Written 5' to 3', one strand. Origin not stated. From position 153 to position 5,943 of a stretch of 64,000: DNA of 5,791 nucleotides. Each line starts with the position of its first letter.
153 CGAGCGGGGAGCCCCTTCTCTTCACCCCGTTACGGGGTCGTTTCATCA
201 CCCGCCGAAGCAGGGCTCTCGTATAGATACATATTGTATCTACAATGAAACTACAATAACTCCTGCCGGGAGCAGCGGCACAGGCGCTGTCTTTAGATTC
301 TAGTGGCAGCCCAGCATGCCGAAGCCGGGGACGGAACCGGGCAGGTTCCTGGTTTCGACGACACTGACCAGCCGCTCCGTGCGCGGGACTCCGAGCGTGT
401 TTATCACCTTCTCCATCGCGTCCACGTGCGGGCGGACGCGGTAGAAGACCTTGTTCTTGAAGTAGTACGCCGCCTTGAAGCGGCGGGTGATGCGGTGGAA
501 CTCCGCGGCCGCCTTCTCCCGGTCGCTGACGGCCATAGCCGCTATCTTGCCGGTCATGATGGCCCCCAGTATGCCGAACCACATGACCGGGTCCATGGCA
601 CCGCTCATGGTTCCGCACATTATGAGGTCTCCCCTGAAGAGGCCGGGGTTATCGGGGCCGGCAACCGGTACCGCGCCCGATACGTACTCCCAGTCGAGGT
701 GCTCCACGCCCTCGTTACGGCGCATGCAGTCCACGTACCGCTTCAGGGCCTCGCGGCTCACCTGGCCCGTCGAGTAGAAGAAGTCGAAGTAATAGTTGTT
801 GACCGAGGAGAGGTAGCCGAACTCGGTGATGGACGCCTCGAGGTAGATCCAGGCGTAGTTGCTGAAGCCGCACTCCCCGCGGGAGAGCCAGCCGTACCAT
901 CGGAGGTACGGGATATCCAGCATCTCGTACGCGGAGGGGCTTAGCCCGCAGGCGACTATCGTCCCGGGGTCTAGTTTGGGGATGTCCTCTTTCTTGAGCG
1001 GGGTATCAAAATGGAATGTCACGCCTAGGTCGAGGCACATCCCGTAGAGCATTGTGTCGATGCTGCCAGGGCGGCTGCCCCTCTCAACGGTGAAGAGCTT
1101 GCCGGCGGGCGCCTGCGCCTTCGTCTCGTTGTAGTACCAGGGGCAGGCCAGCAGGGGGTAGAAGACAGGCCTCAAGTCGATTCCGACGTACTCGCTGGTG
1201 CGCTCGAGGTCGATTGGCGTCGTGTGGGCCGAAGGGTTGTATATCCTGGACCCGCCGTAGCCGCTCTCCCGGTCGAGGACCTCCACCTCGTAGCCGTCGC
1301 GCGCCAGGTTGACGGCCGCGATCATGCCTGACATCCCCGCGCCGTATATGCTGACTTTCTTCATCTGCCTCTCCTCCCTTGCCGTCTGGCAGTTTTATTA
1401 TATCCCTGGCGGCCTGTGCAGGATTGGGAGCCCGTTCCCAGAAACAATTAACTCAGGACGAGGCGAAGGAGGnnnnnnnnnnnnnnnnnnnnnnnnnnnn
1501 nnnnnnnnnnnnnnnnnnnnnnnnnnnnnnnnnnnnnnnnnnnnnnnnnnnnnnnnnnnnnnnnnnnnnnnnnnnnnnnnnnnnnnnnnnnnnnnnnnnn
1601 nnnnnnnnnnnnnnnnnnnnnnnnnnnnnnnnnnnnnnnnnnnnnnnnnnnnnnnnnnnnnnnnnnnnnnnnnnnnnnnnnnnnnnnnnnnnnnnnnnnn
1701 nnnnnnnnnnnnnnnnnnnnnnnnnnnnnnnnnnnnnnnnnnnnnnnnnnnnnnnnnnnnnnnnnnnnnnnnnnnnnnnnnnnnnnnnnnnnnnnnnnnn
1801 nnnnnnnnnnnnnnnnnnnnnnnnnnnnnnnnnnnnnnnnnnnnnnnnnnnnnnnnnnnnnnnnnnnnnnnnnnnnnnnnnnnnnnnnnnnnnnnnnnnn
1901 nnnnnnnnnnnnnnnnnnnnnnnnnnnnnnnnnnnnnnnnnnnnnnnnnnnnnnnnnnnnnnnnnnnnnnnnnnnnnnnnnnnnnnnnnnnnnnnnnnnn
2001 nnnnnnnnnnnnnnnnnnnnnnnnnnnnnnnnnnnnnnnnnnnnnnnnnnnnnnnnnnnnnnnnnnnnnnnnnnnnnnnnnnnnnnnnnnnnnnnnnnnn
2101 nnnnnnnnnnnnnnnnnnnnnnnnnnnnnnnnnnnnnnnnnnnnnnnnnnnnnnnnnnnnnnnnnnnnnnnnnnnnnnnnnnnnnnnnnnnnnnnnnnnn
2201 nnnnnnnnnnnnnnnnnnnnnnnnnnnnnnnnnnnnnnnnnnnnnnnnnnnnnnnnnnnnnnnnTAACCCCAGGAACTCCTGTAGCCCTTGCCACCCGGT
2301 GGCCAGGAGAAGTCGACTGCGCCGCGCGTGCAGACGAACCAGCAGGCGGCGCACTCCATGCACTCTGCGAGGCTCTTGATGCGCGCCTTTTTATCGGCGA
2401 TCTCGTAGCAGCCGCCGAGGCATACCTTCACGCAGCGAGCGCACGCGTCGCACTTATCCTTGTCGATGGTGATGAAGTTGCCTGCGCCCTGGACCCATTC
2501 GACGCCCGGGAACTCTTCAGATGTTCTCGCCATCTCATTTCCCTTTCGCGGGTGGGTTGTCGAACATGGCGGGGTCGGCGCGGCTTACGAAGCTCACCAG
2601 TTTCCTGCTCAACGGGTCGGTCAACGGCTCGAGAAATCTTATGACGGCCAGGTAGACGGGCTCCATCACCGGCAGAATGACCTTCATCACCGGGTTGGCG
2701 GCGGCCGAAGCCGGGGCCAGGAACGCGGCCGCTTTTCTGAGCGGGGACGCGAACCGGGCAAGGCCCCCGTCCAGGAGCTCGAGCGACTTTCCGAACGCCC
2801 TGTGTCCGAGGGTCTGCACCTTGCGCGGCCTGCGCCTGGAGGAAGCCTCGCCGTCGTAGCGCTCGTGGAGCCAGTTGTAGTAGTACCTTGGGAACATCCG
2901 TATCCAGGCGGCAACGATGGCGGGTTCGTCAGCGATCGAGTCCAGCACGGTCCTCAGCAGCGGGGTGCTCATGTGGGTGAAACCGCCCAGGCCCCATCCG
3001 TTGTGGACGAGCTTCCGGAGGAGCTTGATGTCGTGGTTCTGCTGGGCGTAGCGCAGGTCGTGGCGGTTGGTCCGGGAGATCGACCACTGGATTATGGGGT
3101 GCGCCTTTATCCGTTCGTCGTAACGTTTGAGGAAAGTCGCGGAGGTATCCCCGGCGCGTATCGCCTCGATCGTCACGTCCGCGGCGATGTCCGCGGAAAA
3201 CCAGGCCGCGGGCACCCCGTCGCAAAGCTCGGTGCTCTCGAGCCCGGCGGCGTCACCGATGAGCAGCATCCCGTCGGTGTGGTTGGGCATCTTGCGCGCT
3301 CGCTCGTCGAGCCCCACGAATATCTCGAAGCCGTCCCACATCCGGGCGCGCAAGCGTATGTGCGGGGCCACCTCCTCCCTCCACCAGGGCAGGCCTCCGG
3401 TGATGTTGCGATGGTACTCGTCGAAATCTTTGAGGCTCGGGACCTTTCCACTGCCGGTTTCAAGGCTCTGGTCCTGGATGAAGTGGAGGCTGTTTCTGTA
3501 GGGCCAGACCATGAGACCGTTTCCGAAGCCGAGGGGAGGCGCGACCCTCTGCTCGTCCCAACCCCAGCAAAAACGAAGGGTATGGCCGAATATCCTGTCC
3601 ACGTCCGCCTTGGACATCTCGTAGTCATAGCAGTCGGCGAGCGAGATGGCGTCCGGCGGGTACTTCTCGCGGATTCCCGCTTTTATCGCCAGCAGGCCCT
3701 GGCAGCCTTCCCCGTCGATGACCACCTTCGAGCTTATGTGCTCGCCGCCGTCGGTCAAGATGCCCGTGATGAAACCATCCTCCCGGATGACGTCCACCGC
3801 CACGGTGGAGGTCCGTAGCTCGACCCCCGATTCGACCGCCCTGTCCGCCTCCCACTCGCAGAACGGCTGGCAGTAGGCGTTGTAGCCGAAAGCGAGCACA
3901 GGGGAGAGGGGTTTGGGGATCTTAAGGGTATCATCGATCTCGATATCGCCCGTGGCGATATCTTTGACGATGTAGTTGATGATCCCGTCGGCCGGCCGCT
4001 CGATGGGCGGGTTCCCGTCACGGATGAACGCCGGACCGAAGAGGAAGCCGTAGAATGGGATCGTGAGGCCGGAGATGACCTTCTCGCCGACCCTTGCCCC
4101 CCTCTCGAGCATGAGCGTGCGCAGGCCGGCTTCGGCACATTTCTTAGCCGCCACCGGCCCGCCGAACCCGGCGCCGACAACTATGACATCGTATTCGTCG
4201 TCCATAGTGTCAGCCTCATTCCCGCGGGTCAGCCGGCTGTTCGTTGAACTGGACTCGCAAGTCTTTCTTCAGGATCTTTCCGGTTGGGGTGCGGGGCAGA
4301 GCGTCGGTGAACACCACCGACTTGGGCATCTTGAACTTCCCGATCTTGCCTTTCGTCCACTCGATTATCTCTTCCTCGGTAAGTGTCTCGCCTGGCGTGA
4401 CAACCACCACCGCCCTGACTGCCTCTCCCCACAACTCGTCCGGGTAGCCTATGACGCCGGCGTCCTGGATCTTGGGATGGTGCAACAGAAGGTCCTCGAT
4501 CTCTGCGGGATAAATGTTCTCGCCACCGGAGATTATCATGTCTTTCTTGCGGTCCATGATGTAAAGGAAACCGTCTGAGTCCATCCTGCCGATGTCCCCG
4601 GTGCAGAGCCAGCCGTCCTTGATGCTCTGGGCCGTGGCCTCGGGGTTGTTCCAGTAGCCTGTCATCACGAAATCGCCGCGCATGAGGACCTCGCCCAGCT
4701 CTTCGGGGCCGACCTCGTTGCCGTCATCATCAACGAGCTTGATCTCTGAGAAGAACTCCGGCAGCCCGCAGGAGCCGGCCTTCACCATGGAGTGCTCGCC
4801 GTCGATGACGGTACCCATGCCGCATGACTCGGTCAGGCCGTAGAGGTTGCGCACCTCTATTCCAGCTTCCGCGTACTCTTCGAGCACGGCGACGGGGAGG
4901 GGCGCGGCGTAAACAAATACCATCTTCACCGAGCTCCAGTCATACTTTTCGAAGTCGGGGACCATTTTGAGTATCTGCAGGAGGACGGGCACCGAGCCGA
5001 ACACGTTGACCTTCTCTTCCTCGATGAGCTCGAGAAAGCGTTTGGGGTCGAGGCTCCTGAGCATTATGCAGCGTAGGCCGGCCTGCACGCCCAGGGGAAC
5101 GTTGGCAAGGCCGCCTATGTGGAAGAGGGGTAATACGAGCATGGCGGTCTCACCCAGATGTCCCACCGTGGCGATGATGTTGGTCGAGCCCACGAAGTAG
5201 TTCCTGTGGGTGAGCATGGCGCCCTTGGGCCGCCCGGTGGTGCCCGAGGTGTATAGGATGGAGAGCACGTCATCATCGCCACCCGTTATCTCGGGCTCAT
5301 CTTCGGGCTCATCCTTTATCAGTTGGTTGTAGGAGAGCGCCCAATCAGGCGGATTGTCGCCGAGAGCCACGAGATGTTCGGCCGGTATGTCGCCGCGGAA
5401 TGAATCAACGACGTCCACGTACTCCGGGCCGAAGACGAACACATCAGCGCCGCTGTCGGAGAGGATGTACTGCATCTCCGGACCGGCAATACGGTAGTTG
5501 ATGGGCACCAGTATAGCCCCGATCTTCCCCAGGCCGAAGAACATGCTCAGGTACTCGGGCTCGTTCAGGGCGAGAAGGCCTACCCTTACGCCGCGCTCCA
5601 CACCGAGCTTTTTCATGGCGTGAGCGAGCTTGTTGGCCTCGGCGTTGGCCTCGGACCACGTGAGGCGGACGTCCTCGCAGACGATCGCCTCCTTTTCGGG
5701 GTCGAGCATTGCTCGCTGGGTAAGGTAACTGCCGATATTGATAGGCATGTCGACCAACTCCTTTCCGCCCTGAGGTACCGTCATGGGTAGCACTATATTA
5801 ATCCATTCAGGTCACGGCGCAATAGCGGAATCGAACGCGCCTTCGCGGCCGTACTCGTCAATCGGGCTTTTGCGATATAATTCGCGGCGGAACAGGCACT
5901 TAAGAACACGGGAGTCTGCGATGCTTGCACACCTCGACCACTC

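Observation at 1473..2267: Heliorhodopsin gene in a genome segment otherwise devoted to strictly anaerobic radical enzymology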

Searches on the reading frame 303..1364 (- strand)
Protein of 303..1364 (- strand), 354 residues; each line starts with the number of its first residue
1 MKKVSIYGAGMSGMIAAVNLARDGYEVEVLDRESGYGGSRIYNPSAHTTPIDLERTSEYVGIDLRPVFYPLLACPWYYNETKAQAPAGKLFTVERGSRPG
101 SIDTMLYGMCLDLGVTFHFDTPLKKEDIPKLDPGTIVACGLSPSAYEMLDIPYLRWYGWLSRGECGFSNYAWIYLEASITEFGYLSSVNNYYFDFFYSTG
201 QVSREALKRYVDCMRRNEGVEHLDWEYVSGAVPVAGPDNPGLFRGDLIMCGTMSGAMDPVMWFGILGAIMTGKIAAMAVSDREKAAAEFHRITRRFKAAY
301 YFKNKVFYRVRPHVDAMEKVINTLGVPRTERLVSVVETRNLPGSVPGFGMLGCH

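Call 3: search_protein_families(library=pfam, proteins=[window:303-1364:-], max_evalue=0.01)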
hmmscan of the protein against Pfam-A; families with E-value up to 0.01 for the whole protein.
window:303-1364:- (354 aa): 5 families
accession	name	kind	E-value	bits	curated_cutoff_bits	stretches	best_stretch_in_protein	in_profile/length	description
PF13450.12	NAD_binding_8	-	2.5e-06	28.1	21.9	1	8-39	3-34/68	NAD(P)-binding Rossmann-like domain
PF01266.30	DAO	-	0.00042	20.4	27.9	1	4-39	2-38/353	FAD dependent oxidoreductase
PF12831.13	FAD_oxidored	-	0.0016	18.3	27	1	4-39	2-37/416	FAD dependent oxidoreductase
PF03486.20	HI0933_like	-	0.0031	17.4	50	0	3-36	2-35/244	HI0933-like protein Rossmann domain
PF13738.12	Pyr_redox_3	-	0.0078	15.9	30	0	2-60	165-222/305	Pyridine nucleotide-disulphide oxidoreductase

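Call 26: search_protein_families(library=ncbifam, proteins=[window:303-1364:-], max_evalue=0.001)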
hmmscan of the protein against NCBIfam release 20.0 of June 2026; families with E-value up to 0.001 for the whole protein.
window:303-1364:- (354 aa): 18 families
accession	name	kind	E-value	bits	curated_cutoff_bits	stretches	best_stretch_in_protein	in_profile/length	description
TIGR02032.1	GG-red-SF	subfamily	5.3e-09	36.2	158.8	0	199-279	219-297/297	geranylgeranyl reductase family protein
NF045637.1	carotdesatCrtDProt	equivalog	3.9e-06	25.7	580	1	5-52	2-48/485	1-hydroxycarotenoid 3,4-desaturase CrtD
TIGR02023.1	BchP-ChlP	subfamily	1.9e-05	23.9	343.3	0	3-33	2-32/388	geranylgeranyl diphosphate reductase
NF009409.0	PRK12770.1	subfamily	1.9e-05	23.9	343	1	2-41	19-58/360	putative glutamate synthase subunit beta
NF045663.1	diclust_near_Sec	equivalog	4.2e-05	21.8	530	1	2-47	107-152/759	pyridine nucleotide-disulfide oxidoreductase/dicluster-binding protein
NF009410.0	PRK12771.1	subfamily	5e-05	22.1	516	1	2-42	139-179/566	NAD(P)-binding protein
TIGR03467.1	HpnE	equivalog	6.8e-05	22.3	283.05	1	4-38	1-35/430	hydroxysqualene dehydroxylase HpnE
NF005691.0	PRK07494.1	equivalog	9.4e-05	21.1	459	1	3-39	10-46/404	UbiH/UbiF family hydroxylase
TIGR02734.1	crtI_fam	subfamily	0.00012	20.9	238.1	1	6-38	3-35/504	phytoene desaturase family protein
NF005313.0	PRK06847.1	subfamily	0.00017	20.7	372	1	1-33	4-36/375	hypothetical protein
NF058655.1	CrtID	equivalog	0.00017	20.6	640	1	4-39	1-36/478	bifunctional phytoene desaturase/3,4-desaturase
NF005560.0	PRK07233.1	equivalog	0.00017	20.5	252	1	3-38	2-37/435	hypothetical protein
NF001933.0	PRK00711.1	subfamily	0.00031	19.9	383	1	3-36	2-35/429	D-amino acid dehydrogenase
NF010590.0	PRK13984.1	equivalog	0.00031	19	946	1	2-43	289-330/611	putative oxidoreductase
NF049967.1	QhpG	equivalog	0.0005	19.1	240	0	4-33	1-30/423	flavin-dependent monooxygenase QhpG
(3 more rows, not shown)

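Call 50: search_solved_structures(query=window:303-1364:-, max_evalue=0.01)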
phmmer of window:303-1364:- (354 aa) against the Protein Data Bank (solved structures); distinct sequences matched with E-value up to 0.01: 1.
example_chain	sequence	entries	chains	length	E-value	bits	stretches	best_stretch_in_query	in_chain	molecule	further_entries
6wpu_A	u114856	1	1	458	0.00029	23.2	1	3-55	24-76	Flavin-containing monooxygenase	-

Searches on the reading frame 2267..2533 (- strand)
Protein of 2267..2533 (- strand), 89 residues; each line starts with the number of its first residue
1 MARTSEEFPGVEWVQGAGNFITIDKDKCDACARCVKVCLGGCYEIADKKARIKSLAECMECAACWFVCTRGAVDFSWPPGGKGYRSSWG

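Call 3: search_protein_families(library=pfam, proteins=[window:2267-2533:-], max_evalue=0.01)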
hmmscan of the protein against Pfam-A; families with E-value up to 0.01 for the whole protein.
window:2267-2533:- (89 aa): 7 families
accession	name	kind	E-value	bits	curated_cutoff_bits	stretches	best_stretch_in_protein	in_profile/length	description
PF13237.11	Fer4_10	-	2.8e-05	24.4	25.5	1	21-68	2-52/53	4Fe-4S dicluster domain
PF00037.32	Fer4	-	3.2e-05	24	21.1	1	21-38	1-18/24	4Fe-4S binding domain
PF13187.11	Fer4_9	-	4.5e-05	23.8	27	1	27-72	1-51/52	4Fe-4S dicluster domain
PF12837.12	Fer4_6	-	6.4e-05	23.2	25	1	20-38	1-19/24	4Fe-4S binding domain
PF14697.11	Fer4_21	-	0.0004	20.9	35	0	18-38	31-51/59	4Fe-4S dicluster domain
PF12838.12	Fer4_7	-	0.001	19.9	27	0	27-72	1-52/52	4Fe-4S dicluster domain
PF12797.12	Fer4_2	-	0.0066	16.8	24.5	0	21-38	3-20/22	4Fe-4S binding domain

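Call 26: search_protein_families(library=ncbifam, proteins=[window:2267-2533:-], max_evalue=0.001)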
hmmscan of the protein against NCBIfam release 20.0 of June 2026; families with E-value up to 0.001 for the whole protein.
window:2267-2533:- (89 aa): 18 families
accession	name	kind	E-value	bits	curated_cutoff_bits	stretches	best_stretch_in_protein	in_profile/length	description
NF040864.1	HgcB_ferredoxin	equivalog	8.1e-12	44.8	99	1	21-75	9-63/93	mercury methylation ferredoxin HgcB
NF043039.1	HgcAB_like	equivalog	4.5e-10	39.6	285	1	20-73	294-349/350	HgcAB-like fusion protein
NF006221.0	PRK08348.1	subfamily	2.2e-07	30.6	124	1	21-76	39-95/136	NADH-plastoquinone oxidoreductase subunit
NF038196.1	ferrodoxin_EFR1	subfamily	1.9e-06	28.1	75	1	22-75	181-231/242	EFR1 family ferrodoxin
NF001988.0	PRK00783.1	equivalog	1.2e-05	25.1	153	1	21-77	166-222/266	DNA-directed RNA polymerase subunit D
TIGR02700.1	flavo_MJ0208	hypoth_equivalog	1.3e-05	24.6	251.35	1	22-73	144-194/234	dihydromethanopterin reductase (acceptor)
NF040770.1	hetero_SS_HdrA2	exception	1.3e-05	23.6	1100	1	22-75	573-625/777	CoB-CoM heterodisulfide reductase HdrA2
NF043069.1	T4HPD_activ_SAM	equivalog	1.5e-05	24.5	425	1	20-74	45-98/299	trans-4-hydroxy-L-proline dehydratase activase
NF045874.1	Vhu_polyferre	exception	3.3e-05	22.8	600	1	22-73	192-309/381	F420-non-reducing hydrogenase associated-polyferredoxin VhuB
TIGR02936.1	fdxN_nitrog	equivalog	3.9e-05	23.7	80.55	0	20-39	15-34/91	ferredoxin III, nif-specific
TIGR04395.1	cutC_activ_rSAM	equivalog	8e-05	22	360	1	22-74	50-104/309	choline TMA-lyase-activating enzyme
NF041891.1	hdrA_Methbact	equivalog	8.9e-05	20.9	1300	1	22-75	568-620/762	ferredoxin:CoB-CoM heterodisulfide reductase subunit HdrA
TIGR03336.1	IOR_alpha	equivalog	0.00015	20.3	650.9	1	20-73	544-595/595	indolepyruvate ferredoxin oxidoreductase subunit alpha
TIGR02163.1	napH_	subfamily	0.00024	20.7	213.05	1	23-76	198-254/255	NapH/MauN family ferredoxin-type protein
NF007013.0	PRK09477.1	equivalog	0.00028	20.1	234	1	23-76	221-277/286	quinol dehydrogenase ferredoxin subunit NapH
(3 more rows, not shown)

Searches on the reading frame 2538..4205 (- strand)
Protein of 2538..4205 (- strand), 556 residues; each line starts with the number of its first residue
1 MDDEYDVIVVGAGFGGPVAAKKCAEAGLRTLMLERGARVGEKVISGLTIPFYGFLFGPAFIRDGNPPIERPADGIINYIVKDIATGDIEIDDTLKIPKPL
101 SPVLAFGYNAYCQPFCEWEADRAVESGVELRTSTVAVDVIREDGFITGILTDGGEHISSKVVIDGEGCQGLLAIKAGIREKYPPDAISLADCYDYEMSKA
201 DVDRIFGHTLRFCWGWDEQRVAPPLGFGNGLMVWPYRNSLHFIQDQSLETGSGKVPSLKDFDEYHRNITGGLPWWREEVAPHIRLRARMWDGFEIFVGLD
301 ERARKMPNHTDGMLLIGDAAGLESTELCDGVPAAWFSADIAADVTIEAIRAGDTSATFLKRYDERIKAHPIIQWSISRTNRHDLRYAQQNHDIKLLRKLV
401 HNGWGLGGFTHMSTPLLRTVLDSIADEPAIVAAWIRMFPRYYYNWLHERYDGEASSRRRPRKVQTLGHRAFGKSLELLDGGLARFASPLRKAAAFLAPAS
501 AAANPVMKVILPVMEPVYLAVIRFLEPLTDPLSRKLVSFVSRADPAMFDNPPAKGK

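Call 3: search_protein_families(library=pfam, proteins=[window:2538-4205:-], max_evalue=0.01)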
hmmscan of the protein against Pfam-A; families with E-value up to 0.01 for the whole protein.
window:2538-4205:- (556 aa): 9 families
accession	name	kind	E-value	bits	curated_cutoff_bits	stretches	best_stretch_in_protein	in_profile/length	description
PF12831.13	FAD_oxidored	-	9.8e-12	45.3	27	1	6-179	1-156/416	FAD dependent oxidoreductase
PF01266.30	DAO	-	2.1e-06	27.9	27.9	0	6-40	1-35/353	FAD dependent oxidoreductase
PF00890.30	FAD_binding_2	-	2.9e-06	27.2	20.4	1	6-40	1-35/414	FAD binding domain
PF03486.20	HI0933_like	-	3.9e-06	26.9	50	1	6-44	2-40/244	HI0933-like protein Rossmann domain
PF07992.20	Pyr_redox_2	-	5.2e-06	26.5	26.1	1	5-42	1-39/291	Pyridine nucleotide-disulphide oxidoreductase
PF13450.12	NAD_binding_8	-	2.2e-05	25.1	21.9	1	9-43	1-35/68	NAD(P)-binding Rossmann-like domain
PF04820.20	Trp_halogenase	-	0.00017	21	21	1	100-176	145-221/458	Tryptophan halogenase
PF01494.25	FAD_binding_3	-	0.00092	19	22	0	4-37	1-34/349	FAD binding domain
PF01134.28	GIDA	-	0.001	18.6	22.1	1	6-36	1-32/391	Glucose inhibited division protein A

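Call 26: search_protein_families(library=ncbifam, proteins=[window:2538-4205:-], max_evalue=0.001)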
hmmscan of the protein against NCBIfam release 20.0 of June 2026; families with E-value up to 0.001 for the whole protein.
window:2538-4205:- (556 aa): 22 families
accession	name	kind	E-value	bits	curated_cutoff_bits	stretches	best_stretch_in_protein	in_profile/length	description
TIGR02032.1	GG-red-SF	subfamily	1.5e-16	60.9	158.8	1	5-43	1-39/297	geranylgeranyl reductase family protein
NF041160.1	DGGPL_Thplmales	equivalog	4.1e-14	52.3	780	2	4-46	3-45/396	digeranylgeranylglycerophospholipid reductase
NF007542.0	PRK10157.1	subfamily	1.5e-13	50.3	610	1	2-188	3-182/428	FAD-dependent oxidoreductase FixC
NF007450.0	PRK10015.1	subfamily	4.3e-12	45.5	466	1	2-175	3-169/429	FAD-dependent oxidoreductase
NF041080.1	DGGGPL_reductase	equivalog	1.6e-09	37.2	580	0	4-43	1-42/447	digeranylgeranylglycerophospholipid reductase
TIGR02023.1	BchP-ChlP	subfamily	6.5e-09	35.3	343.3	0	5-36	1-32/388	geranylgeranyl diphosphate reductase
NF053717.1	VnlPnlRedVprA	equivalog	1.9e-06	27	600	1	3-40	5-42/481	vinyl phenol reductase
NF041385.1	Dggglyphlred_Halo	equivalog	3.6e-06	25.8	700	0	115-202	97-181/405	digeranylgeranylglycerophospholipid reductase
NF009478.0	PRK12844.1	equivalog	7.3e-06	24.6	789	1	2-41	6-45/559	3-ketosteroid-delta-1-dehydrogenase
NF005508.0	PRK07121.1-1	equivalog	1.7e-05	23.6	537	1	2-41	18-57/497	FAD-binding protein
TIGR01350.1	lipoamide_DH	equivalog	1.9e-05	23.6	408.8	1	4-37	1-33/461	dihydrolipoyl dehydrogenase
NF009477.0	PRK12843.1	equivalog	4.9e-05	22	758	1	2-41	14-53/578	FAD-dependent oxidoreductase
NF005882.1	PRK07843.1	equivalog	7.1e-05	21.4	788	1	4-40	1-37/547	3-oxosteroid 1-dehydrogenase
NF009473.0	PRK12835.1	subfamily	7.2e-05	21.4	837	1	2-50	9-58/585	FAD-binding protein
NF058674.1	CholsOxChoxAB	equivalog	7.3e-05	21.4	850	1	4-58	5-59/535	cholesterol oxidase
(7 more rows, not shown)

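Call 51: search_solved_structures(query=window:2538-4205:-, max_evalue=0.001)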
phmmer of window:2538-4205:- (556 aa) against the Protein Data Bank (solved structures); distinct sequences matched with E-value up to 0.001: 16.
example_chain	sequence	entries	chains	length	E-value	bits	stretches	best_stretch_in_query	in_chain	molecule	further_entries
3oz2_A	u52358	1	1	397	8e-13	51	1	4-203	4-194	Digeranylgeranylglycerophospholipid reductase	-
7koe_C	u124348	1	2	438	3.4e-12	48.9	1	3-207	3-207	Electron transfer flavoprotein-quinone oxidoreductase FixC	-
5dbj_E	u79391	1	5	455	3.1e-06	29.2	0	311-367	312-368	FADH2-dependent halogenase PltA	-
7c4a_A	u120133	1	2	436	6.9e-06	28.1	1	4-46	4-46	Amine oxidase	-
8dsv_A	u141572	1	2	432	7.1e-06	28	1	4-46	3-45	FAD-dependent oxidoreductase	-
7c49_A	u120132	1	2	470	7.8e-06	27.9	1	4-46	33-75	Amine oxidase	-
5ttj_A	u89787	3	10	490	8.3e-06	27.8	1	4-46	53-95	Amine oxidase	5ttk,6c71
7kho_A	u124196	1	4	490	8.3e-06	27.8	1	4-46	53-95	Amine oxidase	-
7khn_A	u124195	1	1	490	8.3e-06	27.8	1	4-46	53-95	Amine oxidase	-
5bul_A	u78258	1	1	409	8.3e-06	27.8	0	101-181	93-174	flavin-dependent halogenase triple mutant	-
8dq7_A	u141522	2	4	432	1.6e-05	26.9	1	4-44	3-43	Amine oxidase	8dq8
5bva_A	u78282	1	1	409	3.2e-05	25.9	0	101-179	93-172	flavin-dependent halogenase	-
7u6l_A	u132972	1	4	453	0.00016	23.6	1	5-44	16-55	Amine oxidase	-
7e7h_A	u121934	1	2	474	0.00017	23.5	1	5-44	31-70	Amino_oxidase domain-containing protein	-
5tr3_A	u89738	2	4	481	0.00065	21.5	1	2-92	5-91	Dihydrolipoyl dehydrogenase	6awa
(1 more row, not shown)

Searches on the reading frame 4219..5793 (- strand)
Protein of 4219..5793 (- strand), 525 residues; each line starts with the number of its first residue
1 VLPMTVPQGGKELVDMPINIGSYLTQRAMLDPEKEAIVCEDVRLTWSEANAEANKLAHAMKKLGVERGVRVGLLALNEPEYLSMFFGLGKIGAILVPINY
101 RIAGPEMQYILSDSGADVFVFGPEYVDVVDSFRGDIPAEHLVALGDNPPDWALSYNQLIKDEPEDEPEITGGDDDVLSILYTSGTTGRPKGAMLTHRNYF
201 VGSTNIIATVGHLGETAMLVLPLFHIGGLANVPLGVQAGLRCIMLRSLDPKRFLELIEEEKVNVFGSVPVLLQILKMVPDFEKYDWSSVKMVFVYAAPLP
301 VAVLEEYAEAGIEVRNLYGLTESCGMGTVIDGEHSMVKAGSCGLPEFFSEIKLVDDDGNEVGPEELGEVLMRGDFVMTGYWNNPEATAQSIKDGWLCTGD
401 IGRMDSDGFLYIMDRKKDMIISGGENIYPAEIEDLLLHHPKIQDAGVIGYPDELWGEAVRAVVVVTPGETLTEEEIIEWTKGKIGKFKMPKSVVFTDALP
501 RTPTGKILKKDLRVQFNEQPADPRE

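Call 3: search_protein_families(library=pfam, proteins=[window:4219-5793:-], max_evalue=0.01)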
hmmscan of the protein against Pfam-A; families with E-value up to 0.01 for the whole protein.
window:4219-5793:- (525 aa): 2 families
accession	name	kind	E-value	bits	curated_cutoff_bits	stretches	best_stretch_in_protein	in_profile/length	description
PF00501.34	AMP-binding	-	1.8e-84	284.2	29.9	1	26-381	3-384/384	AMP-binding enzyme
PF13193.12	AMP-binding_C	-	2.4e-22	80.1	24.5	1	431-506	1-76/76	AMP-binding enzyme C-terminal domain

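Call 26: search_protein_families(library=ncbifam, proteins=[window:4219-5793:-], max_evalue=0.001)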
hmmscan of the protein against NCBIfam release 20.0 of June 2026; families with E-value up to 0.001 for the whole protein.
window:4219-5793:- (525 aa): 108 families (the best 25 are shown)
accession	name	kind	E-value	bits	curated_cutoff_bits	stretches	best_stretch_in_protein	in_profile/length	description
NF004837.0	PRK06187.1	subfamily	8.2e-154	512.7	476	1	15-519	5-525/531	long-chain-fatty-acid--CoA ligase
NF006182.0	PRK08316.1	subfamily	3e-126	422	663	1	20-519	13-520/523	fatty acyl-CoA synthetase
NF005307.0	PRK06839.1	equivalog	1.3e-123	413.3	748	1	20-515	4-492/496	o-succinylbenzoate--CoA ligase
NF005676.0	PRK07470.1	equivalog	1.4e-107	360.5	774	1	17-518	19-531/544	acyl-CoA synthetase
NF002966.0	PRK03640.1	equivalog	2.2e-106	356.3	556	1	22-517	6-481/483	o-succinylbenzoate--CoA ligase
NF005857.1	PRK07786.1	exception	5.5e-104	348.5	733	1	21-516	12-512/513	fatty-acid--CoA ligase FadD5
NF052269.1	Staph_lig_FadD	equivalog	3.9e-103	345.5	650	1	23-519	5-496/499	long-chain-fatty-acid--CoA ligase FadD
NF005801.1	PRK07656.1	equivalog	5.9e-103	345.2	657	1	27-513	10-500/500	FadD3 family acyl-CoA ligase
NF006020.0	PRK08162.1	subfamily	6.6e-103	344.9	677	1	22-519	23-541/545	acyl-CoA synthetase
NF004797.0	PRK06145.1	equivalog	1e-99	334.2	850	1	18-518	2-497/499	acyl-CoA synthetase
NF009233.0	PRK12583.1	subfamily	5.7e-99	332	832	1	19-513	19-547/558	fatty acid CoA ligase family protein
NF052580.1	Str24CoAsynCasG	equivalog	2.9e-94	316.3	750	1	32-513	54-547/548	steroid-24-oyl-CoA synthetase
NF006572.0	PRK09088.1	equivalog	4.3e-94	315.9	696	1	27-515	10-486/491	acyl-CoA synthetase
NF005702.0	PRK07514.1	subfamily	1.1e-90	304.4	558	1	24-518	9-502/506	malonyl-CoA synthase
NF006181.0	PRK08314.1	subfamily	1.3e-89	301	705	2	155-515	186-553/563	long-chain-fatty-acid--CoA ligase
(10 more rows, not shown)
